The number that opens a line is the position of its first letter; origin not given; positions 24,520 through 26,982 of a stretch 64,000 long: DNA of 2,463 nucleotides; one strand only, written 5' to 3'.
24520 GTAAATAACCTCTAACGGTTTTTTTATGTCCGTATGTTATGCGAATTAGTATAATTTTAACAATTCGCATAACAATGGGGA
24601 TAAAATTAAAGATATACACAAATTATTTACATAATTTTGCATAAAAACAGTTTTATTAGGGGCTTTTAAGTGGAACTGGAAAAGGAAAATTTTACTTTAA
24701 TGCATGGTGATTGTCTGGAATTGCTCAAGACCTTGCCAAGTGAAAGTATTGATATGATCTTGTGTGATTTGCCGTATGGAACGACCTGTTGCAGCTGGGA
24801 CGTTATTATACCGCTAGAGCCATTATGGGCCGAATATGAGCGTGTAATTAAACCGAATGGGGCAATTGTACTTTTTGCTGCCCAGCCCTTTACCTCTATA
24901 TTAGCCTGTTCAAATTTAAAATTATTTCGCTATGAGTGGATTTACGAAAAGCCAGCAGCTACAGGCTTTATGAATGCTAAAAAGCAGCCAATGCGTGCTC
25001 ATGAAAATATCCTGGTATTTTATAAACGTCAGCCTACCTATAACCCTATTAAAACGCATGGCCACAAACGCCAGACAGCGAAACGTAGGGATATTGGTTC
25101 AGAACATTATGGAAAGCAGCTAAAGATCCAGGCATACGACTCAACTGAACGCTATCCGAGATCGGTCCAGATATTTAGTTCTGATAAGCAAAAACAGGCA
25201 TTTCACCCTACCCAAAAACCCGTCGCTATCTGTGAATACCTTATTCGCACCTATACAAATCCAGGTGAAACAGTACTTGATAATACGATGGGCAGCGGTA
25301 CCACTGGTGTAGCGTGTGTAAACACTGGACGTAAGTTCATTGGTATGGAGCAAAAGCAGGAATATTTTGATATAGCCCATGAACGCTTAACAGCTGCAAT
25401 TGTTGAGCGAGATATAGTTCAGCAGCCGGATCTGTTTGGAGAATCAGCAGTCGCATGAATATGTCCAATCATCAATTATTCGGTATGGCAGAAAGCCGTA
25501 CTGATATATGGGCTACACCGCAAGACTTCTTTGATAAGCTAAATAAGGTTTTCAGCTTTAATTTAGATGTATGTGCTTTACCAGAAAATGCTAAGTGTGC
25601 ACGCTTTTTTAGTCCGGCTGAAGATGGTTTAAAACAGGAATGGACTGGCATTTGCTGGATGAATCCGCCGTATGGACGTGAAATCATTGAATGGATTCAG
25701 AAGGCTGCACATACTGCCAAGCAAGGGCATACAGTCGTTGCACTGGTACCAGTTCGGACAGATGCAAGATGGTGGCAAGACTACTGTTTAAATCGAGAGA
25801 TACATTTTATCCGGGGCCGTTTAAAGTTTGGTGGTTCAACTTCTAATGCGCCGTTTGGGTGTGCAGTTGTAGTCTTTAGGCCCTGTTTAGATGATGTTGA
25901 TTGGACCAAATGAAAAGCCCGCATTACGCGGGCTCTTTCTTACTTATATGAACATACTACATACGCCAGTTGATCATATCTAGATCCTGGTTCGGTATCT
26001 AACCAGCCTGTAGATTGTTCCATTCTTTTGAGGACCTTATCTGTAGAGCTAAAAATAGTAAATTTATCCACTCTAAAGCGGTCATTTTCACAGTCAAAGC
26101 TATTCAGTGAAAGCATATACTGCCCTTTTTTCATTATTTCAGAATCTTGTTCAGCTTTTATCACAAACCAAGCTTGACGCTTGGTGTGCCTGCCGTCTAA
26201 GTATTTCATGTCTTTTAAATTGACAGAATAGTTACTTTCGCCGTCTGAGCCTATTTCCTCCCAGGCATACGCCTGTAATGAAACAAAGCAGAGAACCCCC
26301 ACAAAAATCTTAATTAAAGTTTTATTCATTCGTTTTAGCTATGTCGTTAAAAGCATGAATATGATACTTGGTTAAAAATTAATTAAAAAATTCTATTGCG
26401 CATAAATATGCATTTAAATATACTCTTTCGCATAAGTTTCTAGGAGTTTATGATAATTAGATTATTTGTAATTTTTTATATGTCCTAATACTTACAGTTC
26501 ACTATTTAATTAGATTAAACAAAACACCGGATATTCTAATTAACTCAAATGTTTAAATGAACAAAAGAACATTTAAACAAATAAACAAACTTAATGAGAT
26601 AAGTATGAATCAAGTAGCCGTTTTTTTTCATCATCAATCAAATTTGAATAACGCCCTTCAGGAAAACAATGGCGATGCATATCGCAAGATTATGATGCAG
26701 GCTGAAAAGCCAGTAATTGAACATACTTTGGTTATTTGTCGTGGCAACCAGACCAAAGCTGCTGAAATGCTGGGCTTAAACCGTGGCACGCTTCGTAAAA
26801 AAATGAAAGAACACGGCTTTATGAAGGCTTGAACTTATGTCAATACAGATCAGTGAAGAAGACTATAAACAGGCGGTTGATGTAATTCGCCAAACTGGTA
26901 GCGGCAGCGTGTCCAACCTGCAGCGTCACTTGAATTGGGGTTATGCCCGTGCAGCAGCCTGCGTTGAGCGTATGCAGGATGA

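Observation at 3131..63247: Nine-member promoter-like family: (T/C)AGGAATA, an A-run ending in CTG, and a -10 hexamer at fixed spacing, in front of virion, lysis and anti-restriction genes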

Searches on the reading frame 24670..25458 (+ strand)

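Call 75: search_protein_families(library=phrogs, max_evalue=0.001, proteins=[window:24670-25458:+])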
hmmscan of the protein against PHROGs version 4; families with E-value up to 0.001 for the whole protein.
window:24670-25458:+ (262 aa): 13 families
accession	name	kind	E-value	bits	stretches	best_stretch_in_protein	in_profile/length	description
phrog_67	-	other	1.1e-82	280.2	1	4-253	120-356/743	DNA methyltransferase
phrog_12862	-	unknown function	2.7e-52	177.6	1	8-129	3-124/149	-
phrog_18293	-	other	2.3e-38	131.8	1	149-245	17-112/119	methyltransferase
phrog_3008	-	other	4.3e-26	92.7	1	172-248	143-219/244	DNA methyltransferase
phrog_498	-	other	2.6e-24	86.7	1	20-250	216-430/633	DNA methyltransferase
phrog_8769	-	other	6.7e-18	65.3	1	191-242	4-55/71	methyltransferase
phrog_23148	-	unknown function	6.2e-17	63.1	1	164-247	70-153/165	-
phrog_6025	-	other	3.8e-16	60.3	1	4-148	8-140/192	DNA methyltransferase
phrog_23085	-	unknown function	2e-11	44.7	1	168-240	28-105/138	-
phrog_6952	-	other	5.2e-11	43.7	1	177-240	112-175/181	DNA methyltransferase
phrog_16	-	DNA, RNA and nucleotide metabolism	6.1e-09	35.6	1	127-247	800-916/986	DNA helicase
phrog_18146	-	other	3e-08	34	1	184-256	54-126/452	DNA methyltransferase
phrog_12517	-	unknown function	2.4e-07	31.3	1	174-243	86-150/316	-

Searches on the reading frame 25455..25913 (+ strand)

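Call 75: search_protein_families(library=phrogs, max_evalue=0.001, proteins=[window:25455-25913:+])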
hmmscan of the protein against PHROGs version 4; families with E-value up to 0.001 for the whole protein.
window:25455-25913:+ (152 aa): 4 families
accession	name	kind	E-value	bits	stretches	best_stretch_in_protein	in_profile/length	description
phrog_111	-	other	1.8e-54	186.7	1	10-143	58-203/345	DNA methyltransferase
phrog_22740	-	unknown function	8e-25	88.2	1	10-90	5-88/99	-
phrog_33262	-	moron, auxiliary metabolic gene and host takeover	1.1e-06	28.4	1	16-126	304-430/495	phosphoadenosine phosphosulfate reductase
phrog_6083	-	DNA, RNA and nucleotide metabolism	3e-06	28.3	1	89-146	2-70/94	DNA methylase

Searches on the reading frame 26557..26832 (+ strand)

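Call 41: search_protein_families(library=pfam, max_evalue=0.01, proteins=[window:26557-26832:+])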
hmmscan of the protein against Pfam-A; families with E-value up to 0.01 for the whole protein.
window:26557-26832:+ (91 aa): 1 family
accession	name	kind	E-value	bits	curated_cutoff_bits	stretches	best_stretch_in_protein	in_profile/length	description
PF02954.25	HTH_8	-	3.5e-14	52.7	22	1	48-85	4-41/42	Bacterial regulatory protein, Fis family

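Call 88: search_protein_families(library=ncbifam, max_evalue=0.01, proteins=[window:26557-26832:+])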
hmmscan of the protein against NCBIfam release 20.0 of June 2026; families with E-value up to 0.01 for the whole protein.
window:26557-26832:+ (91 aa): 14 families
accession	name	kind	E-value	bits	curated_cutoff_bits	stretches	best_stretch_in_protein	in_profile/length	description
NF002517.0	PRK01905.1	equivalog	2.2e-16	60.2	122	1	36-88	24-76/77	Fis family transcriptional regulator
NF001659.0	PRK00430.1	equivalog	3e-16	59.9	99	1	36-88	41-97/98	DNA-binding transcriptional regulator Fis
TIGR01818.1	ntrC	equivalog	1.6e-09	37.1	558.6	1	27-85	404-462/463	nitrogen regulation protein NR(I)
NF041552.1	TF_PrdR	equivalog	3.1e-07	29.1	795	1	11-86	501-576/577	sigma-54 dependent transcriptional regulator PrdR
NF008485.2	PRK11388.1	equivalog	4.3e-06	25.3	551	1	35-88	582-637/643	dihydroxyacetone kinase operon transcriptional regulator DhaR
NF050807.1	TransRegFlbDCaul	equivalog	7.7e-06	25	750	1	36-86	388-438/454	sigma-54-dependent transcriptional regulator FlbD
TIGR02915.1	PEP_resp_reg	equivalog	1.5e-05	24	502.6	1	40-87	396-443/445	PEP-CTERM-box response regulator transcription factor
TIGR02974.1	phageshock_pspF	equivalog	1.6e-05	24.3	443.55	1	27-86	277-336/336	phage shock protein operon transcriptional activator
TIGR02040.1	PpsR-CrtJ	equivalog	0.00013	21.1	275.4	1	50-87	404-441/442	transcriptional regulator PpsR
NF008469.0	PRK11361.1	equivalog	0.00017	20.4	714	1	40-88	408-456/461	acetoacetate metabolism transcriptional regulator AtoC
NF008622.0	PRK11608.1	equivalog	0.00029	20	529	1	41-88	278-325/329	phage shock protein operon transcriptional activator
NF008176.1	PRK10923.1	equivalog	0.00095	17.9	620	1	31-88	411-468/469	nitrogen regulation protein NR(I)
NF041946.1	LuxO_transreg_Vib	equivalog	0.0013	17.6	800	1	15-85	389-459/463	quorum-sensing sigma-54 dependent transcriptional regulator LuxO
NF011953.0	PRK15424.1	equivalog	0.002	16.8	703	1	29-86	477-534/538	propionate catabolism operon regulatory protein PrpR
